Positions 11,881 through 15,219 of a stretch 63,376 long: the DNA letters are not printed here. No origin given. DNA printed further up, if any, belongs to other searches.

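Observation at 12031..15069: HydB whose ferredoxin-like tail is replaced by a whole GltD/NfnB-like NADPH flavodomain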

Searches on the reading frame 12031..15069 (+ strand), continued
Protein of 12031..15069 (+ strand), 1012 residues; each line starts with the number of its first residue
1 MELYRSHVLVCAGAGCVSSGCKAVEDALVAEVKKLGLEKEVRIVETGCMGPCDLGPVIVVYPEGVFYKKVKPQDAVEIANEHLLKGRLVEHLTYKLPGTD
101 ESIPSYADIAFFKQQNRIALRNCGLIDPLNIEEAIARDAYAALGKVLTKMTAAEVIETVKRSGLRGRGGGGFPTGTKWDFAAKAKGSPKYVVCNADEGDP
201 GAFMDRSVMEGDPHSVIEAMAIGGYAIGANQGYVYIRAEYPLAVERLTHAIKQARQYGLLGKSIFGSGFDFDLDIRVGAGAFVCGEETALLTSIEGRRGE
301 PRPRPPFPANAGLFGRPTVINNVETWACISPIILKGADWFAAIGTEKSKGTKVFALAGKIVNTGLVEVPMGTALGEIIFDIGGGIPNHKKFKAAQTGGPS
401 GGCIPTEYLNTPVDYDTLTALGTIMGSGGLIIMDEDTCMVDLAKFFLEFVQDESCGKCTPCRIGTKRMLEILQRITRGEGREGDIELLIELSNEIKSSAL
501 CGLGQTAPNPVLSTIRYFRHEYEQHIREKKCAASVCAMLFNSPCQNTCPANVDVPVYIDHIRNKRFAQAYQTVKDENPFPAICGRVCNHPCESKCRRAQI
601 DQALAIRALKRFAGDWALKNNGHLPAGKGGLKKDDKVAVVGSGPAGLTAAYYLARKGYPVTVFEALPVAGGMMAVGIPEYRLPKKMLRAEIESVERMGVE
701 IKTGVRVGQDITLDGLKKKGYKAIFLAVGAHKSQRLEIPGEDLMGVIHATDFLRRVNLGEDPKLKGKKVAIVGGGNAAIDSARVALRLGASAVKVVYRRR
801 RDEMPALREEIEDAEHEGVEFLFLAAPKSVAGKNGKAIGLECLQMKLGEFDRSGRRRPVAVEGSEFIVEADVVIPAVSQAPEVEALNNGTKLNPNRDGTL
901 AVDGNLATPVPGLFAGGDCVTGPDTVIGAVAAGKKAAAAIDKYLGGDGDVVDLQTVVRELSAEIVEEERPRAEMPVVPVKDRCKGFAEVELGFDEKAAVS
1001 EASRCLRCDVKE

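Call 70: search_protein_representatives(protein=window:12031-15066:+)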
Query: 1012 residues. Proteins with E-value up to 0.001 (for the whole library): 53305; up to 1e-10: 29953; up to 1e-30: 9904. The best 150 are listed.
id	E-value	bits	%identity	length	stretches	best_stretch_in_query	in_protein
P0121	0.0e+00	1280.8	57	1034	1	4-1012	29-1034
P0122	4.5e-268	908.7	48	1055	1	101-1011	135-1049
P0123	9.5e-254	861.3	49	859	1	30-839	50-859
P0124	1.1e-251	854.4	58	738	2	7-540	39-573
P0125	6.6e-231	785.7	63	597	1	1-541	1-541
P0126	1.3e-230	784.7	52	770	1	12-730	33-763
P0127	4.5e-226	769.7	56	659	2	204-742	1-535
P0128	8.9e-224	762.1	41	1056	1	62-1011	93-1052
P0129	2.4e-220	750.7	58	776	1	3-556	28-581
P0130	1.6e-215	734.8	41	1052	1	5-1011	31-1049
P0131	3.2e-215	733.8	49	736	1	2-717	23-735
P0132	1.0e-212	725.5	42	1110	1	9-1010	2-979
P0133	1.7e-210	718.1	40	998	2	349-1009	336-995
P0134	5.4e-208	709.8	60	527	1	492-1011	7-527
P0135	1.2e-206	705.3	61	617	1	17-542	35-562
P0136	6.0e-206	703.1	43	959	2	342-1010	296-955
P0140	2.2e-195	668.1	47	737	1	290-1012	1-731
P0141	3.1e-192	657.7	42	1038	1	136-1010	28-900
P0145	8.6e-190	649.6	47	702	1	319-1010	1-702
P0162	4.1e-172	591.1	39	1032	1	130-1010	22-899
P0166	5.4e-168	577.4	37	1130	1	110-1010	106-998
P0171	1.9e-161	555.8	47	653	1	418-1008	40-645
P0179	1.0e-159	550.0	47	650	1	419-1008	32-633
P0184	9.0e-158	543.6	45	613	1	425-1010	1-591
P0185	3.3e-157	541.7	44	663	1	410-1008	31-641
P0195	1.7e-150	519.5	44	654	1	409-1008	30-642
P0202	1.4e-146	506.6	46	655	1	410-1008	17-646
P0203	2.2e-146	505.9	45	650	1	407-1008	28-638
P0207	1.2e-143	496.9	48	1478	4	541-1010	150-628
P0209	2.6e-142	492.4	49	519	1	496-1010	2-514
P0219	1.7e-139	483.1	43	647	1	424-1008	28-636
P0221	5.0e-139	481.6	50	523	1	513-1010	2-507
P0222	5.3e-139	481.4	36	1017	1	150-1010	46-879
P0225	2.4e-138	479.3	52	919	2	542-1010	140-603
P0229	2.1e-137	476.2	47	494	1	540-1010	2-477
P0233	9.5e-137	474.0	43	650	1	412-1008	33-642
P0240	4.8e-135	468.3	51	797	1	542-1010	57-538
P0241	5.8e-135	468.1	50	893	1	543-1008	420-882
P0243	8.8e-135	467.5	42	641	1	423-1008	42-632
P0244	1.4e-134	466.8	42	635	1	422-1008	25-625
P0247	2.9e-134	465.8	51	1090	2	542-1010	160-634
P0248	3.1e-134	465.7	54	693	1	542-1010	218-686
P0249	3.2e-134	465.6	51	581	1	543-1010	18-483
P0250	4.5e-134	465.2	50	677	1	542-1010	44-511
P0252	8.2e-134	464.3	46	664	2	610-1008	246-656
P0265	3.0e-131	455.8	48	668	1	541-1010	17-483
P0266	7.9e-131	454.4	49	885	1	538-1010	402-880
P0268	1.2e-130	453.8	44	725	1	444-1010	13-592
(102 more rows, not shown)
